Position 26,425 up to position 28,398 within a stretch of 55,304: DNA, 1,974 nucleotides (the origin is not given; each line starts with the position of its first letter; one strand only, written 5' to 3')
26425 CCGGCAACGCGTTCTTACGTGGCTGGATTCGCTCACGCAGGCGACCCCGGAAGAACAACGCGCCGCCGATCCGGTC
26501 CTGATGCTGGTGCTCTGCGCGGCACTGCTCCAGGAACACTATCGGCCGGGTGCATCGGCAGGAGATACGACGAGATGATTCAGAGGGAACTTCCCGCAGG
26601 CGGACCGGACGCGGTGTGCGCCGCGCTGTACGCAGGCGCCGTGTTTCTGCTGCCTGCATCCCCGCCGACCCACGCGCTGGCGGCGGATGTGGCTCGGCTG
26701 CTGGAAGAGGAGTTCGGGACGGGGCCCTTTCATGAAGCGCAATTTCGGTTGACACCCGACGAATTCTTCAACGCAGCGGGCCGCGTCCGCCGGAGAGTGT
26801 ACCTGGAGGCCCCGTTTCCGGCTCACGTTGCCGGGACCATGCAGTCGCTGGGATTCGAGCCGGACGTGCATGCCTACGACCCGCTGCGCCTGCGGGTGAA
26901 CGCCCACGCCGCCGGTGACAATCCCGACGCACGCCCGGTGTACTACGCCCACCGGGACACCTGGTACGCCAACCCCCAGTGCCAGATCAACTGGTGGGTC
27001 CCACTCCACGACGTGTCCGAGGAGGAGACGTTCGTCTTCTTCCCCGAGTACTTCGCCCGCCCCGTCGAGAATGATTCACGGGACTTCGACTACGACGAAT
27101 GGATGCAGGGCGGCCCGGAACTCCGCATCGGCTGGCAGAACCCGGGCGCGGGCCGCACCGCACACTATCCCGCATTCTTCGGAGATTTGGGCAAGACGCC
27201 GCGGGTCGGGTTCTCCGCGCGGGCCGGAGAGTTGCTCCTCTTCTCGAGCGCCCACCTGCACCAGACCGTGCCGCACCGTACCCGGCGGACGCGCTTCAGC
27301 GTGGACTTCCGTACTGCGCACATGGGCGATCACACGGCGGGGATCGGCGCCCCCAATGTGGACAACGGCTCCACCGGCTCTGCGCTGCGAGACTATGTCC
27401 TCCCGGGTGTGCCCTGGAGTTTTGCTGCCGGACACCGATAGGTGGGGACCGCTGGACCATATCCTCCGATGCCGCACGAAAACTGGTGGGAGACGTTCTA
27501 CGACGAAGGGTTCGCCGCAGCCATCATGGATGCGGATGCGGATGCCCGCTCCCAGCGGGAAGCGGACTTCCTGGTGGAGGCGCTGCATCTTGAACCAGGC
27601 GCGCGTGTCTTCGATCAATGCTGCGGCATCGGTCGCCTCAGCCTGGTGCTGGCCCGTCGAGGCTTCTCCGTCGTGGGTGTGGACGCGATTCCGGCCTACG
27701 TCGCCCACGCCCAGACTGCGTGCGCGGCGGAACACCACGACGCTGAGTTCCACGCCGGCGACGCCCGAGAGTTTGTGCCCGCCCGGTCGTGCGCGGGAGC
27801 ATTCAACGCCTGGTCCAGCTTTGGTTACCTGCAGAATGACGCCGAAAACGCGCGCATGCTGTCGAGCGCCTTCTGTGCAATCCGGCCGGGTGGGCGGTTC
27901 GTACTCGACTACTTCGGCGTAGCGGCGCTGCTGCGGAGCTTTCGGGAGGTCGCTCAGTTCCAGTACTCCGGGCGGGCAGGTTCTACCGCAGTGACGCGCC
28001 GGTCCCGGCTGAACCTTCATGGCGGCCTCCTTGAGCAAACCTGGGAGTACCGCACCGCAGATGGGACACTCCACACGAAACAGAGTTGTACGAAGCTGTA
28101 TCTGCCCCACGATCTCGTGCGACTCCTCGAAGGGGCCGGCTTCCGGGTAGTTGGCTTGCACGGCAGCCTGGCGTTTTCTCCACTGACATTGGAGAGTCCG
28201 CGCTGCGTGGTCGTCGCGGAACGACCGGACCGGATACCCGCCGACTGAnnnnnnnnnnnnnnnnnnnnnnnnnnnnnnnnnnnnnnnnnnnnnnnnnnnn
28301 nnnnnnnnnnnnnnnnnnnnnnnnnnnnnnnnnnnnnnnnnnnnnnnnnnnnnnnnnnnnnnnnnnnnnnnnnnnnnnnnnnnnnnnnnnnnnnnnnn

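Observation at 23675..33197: Orphan seven-gene NRPS-like (A-T-R) operon with an amidotransferase, oxygenase-like protein, methyltransferase, NadR-like enzyme and two dehydrogenases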

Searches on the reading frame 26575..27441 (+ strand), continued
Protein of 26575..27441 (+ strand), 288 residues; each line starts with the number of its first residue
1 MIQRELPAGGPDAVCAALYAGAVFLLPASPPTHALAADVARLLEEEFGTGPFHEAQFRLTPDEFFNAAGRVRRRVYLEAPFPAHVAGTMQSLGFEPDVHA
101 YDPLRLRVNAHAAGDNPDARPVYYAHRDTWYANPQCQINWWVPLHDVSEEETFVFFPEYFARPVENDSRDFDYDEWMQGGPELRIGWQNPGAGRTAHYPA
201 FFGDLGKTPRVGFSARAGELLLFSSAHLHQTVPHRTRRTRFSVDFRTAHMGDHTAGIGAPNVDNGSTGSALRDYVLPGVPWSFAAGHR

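Call 85: search_protein_families(library=pfam, proteins=[L039:2540-4306:+, L039:4123-5655:+, L039:5652-6479:+, L039:795-1763:-, L036:66-1829:+, L036:1257-3455:-, L036:2412-4466:+, L051:4415-5602:+, L029:2810-4723:+, L017:14823-16100:-], max_evalue=0.00001)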
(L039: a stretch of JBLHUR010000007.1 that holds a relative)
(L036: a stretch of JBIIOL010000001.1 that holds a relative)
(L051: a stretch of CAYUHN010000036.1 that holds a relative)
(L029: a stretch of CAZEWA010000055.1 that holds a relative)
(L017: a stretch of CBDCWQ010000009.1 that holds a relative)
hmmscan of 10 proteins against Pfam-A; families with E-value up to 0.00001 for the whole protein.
L039:2540-4306:+ (588 aa): 1 family
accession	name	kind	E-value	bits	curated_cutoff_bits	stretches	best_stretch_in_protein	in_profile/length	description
PF03747.19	ADP_ribosyl_GH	-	2.7e-56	191.8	26.2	1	241-520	1-286/287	ADP-ribosylglycohydrolase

L039:4123-5655:+ (510 aa): 3 families
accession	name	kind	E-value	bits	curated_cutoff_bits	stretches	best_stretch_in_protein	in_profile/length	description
PF17767.7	NAPRTase_N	-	7.9e-35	120.3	32.6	1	67-197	1-125/125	Nicotinate phosphoribosyltransferase (NAPRTase) N-terminal domain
PF02749.22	QRPTase_N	-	7.1e-07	29.8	27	0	157-196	40-78/82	Quinolinate phosphoribosyl transferase, N-terminal domain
PF04095.22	NAPRTase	-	8.3e-06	26.1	20.8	0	220-396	5-193/239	Nicotinate phosphoribosyltransferase (NAPRTase) family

L039:5652-6479:+ (275 aa): 1 family
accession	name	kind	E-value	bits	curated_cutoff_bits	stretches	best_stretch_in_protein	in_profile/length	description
PF00857.26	Isochorismatase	-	1.8e-27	97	27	1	3-202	2-175/175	Isochorismatase domain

L039:795-1763:- (322 aa): 0 families

L036:66-1829:+ (587 aa): 0 families

L036:1257-3455:- (732 aa): 3 families
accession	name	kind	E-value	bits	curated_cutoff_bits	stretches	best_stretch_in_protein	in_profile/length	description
PF00156.33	Pribosyltran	-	1.3e-10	41.2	26.3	1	597-689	33-124/158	Phosphoribosyl transferase domain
PF14572.12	Pribosyl_synth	-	8.4e-09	36.1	27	1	644-718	75-145/184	Phosphoribosyl synthetase-associated domain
PF13793.12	Pribosyltran_N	-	7.6e-08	32.7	25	1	461-555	23-117/117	N-terminal domain of ribose phosphate pyrophosphokinase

L036:2412-4466:+ (684 aa): 1 family
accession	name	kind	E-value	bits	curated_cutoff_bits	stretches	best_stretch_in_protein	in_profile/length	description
PF01145.31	Band_7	-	6.7e-25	88.6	23.6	1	354-536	14-166/176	SPFH domain / Band 7 family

L051:4415-5602:+ (396 aa): 0 families

L029:2810-4723:+ (638 aa): 0 families

L017:14823-16100:- (425 aa): 1 family
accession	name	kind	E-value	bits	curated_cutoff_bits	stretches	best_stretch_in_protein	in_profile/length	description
PF00268.27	Ribonuc_red_sm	-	4.2e-82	276.1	33.6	1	103-388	3-281/281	Ribonucleotide reductase, small chain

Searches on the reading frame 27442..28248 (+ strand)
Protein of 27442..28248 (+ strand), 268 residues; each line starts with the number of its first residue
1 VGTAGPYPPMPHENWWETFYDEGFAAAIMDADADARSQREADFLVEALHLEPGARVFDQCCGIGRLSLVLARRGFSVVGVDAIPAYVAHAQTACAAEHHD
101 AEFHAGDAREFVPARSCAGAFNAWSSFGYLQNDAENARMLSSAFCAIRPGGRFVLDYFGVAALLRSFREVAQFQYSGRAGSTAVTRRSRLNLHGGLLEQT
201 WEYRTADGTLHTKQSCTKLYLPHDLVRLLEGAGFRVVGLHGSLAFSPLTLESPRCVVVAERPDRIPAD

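Call 4: search_protein_families(library=pfam, proteins=[window:27442-28248:+], max_evalue=0.01)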
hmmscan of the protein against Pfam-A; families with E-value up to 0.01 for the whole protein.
window:27442-28248:+ (268 aa): 9 families
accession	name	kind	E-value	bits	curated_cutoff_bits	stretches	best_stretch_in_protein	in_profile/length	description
PF13649.12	Methyltransf_25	-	1.5e-11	45.3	27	1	56-151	1-97/97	Methyltransferase domain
PF13489.12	Methyltransf_23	-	1e-10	42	27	1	41-237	10-162/164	Methyltransferase domain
PF13847.12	Methyltransf_31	-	1.1e-10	41.9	27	1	51-169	2-124/145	Methyltransferase domain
PF08241.18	Methyltransf_11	-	2.2e-07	31.8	21.2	1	60-155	4-95/95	Methyltransferase domain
PF05175.20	MTS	-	0.00023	21.3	23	1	41-114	20-96/170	Methyltransferase small domain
PF08242.18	Methyltransf_12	-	0.001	20.2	30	1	61-153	5-98/98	Methyltransferase domain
PF02353.26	CMAS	-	0.001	18.9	27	1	37-99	47-110/273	Mycolic acid cyclopropane synthetase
PF01135.25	PCMT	-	0.0036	17.5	20.3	1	43-110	64-135/210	Protein-L-isoaspartate(D-aspartate) O-methyltransferase (PCMT)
PF01209.24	Ubie_methyltran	-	0.0079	16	20.1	0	43-155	38-151/233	ubiE/COQ5 methyltransferase family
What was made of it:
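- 27469..28248 (+): g4: class I SAM-dependent methyltransferase (259 aa from ATG 27469; an alternative GTG start lies at 27442). Methyltransf_25, _23 and _31 at about 1e-10 to 1e-11 (call 4).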

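Call 5: search_protein_families(library=ncbifam, proteins=[window:27442-28248:+], max_evalue=0.01)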
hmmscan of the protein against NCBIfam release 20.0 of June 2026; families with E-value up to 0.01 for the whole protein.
window:27442-28248:+ (268 aa): 28 families (the best 25 are shown)
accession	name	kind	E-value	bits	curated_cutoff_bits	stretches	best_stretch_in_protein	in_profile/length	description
NF041820.1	daptide_MTase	equivalog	1.6e-10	40.9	175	1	32-238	17-226/243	daptide-type RiPP biosynthesis methyltransferase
NF051855.1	GlySarMtaseBact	equivalog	1.2e-09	38.2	350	1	31-178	32-182/259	glycine/sarcosine N-methyltransferase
TIGR00479.1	rumA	equivalog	1e-08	34.4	183.55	1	44-118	285-360/432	23S rRNA (uracil(1939)-C(5))-methyltransferase RlmD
NF009639.0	PRK13168.1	equivalog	1.7e-08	33.8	458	1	46-119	294-369/446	23S rRNA (uracil(1939)-C(5))-methyltransferase RlmD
TIGR02021.1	BchM-ChlM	equivalog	1.7e-07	30.9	158.9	1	48-109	48-113/218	magnesium protoporphyrin IX methyltransferase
NF043040.1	corrin_prot_MT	hypoth_equivalog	1.7e-07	30.9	180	1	44-154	34-146/216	corrinoid protein-associated methyltransferase CpaM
NF047649.1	MTase_UXPK_star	exception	2.6e-07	29.9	460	1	49-163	74-190/283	methyltransferase/UXPK-star double selenoprotein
TIGR01983.1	UbiG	equivalog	6.5e-07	28.9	102.95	1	53-155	50-151/228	bifunctional 2-polyprenyl-6-hydroxyphenol methylase/3-demethylubiquinol 3-O-methyltransferase UbiG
NF045667.1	MTase_DVU1556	equivalog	2e-06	27.4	155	1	44-109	14-76/213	DVU_1556 family methyltransferase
NF007610.0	PRK10258.1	equivalog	4.1e-06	26.3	342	1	25-154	16-137/251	malonyl-ACP O-methyltransferase BioC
NF002909.0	PRK03522.2-1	equivalog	5.7e-06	25.7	553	1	54-113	234-294/374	23S rRNA (uracil(747)-C(5))-methyltransferase RlmC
TIGR01934.1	MenG_MenH_UbiE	subfamily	5.8e-06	25.8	158.35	1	44-155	31-141/223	ubiquinone/menaquinone biosynthesis methyltransferase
NF002910.0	PRK03522.2-3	equivalog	2.6e-05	23.5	558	1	53-115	235-300/383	23S rRNA (uracil(747)-C(5))-methyltransferase RlmC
NF041537.1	ArsM_AhpD_UU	exception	2.9e-05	23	510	1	50-156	74-181/345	arsenite methyltransferase/AhpD domain selenoprotein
TIGR04290.1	meth_Rta_06860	hypoth_equivalog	3.8e-05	23.3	300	1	53-106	50-104/226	TIGR04290 family methyltransferase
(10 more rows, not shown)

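Call 36: search_solved_structures(query=window:27469-28245:+, max_evalue=0.001)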
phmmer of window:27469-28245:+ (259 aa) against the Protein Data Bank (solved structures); distinct sequences matched with E-value up to 0.001: 39.
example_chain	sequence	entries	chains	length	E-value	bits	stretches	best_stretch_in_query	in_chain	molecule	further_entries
9ri2_A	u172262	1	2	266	6.4e-16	61.8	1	6-250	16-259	Methyltransferase, putative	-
3d2l_A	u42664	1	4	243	2.6e-08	36.9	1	40-251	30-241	SAM-dependent methyltransferase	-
1wzn_A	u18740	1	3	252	1.9e-07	34.1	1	29-148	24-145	SAM-dependent methyltransferase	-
8zc8_A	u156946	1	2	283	7.1e-07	32.2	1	28-161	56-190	MitM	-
21zq_A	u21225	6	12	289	7.5e-07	32.1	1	28-161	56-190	MitM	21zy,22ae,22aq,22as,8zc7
5u4t_A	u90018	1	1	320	1.2e-06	31.4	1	31-113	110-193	Putative gentamicin methyltransferase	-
5u18_A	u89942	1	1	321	1.2e-06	31.4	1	31-113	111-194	N-3'' methyltransferase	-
5u1i_A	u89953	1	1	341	1.4e-06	31.3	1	31-113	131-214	Putative gentamicin methyltransferase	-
5tyq_A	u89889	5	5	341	1.4e-06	31.3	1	31-113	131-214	Putative gentamicin methyltransferase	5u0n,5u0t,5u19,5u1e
1ve3_A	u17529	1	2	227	2.2e-06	30.6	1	40-159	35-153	hypothetical protein PH0226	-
3ccf_A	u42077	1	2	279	4.9e-06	29.5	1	31-151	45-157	Cyclopropane-fatty-acyl-phospholipid synthase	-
3sm3_A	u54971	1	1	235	5.8e-06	29.2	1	40-160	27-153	SAM-dependent methyltransferases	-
5gm1_A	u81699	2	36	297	9.2e-06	28.5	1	28-146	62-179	O-methylransferase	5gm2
7wzg_A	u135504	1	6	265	1.8e-05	27.6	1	43-252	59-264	Cypemycin N-terminal methyltransferase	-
3bus_A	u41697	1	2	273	1.8e-05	27.6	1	6-161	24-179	Methyltransferase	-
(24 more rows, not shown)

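Call 45: search_protein_families(library=padloc, proteins=[window:27442-28248:+], max_evalue=0.001)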
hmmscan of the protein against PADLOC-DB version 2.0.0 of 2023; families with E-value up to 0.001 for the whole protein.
window:27442-28248:+ (268 aa): 1 family
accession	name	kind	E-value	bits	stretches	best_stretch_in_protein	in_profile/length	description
PDLC04134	mad2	-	1.6e-15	55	1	37-158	276-397/492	mads_2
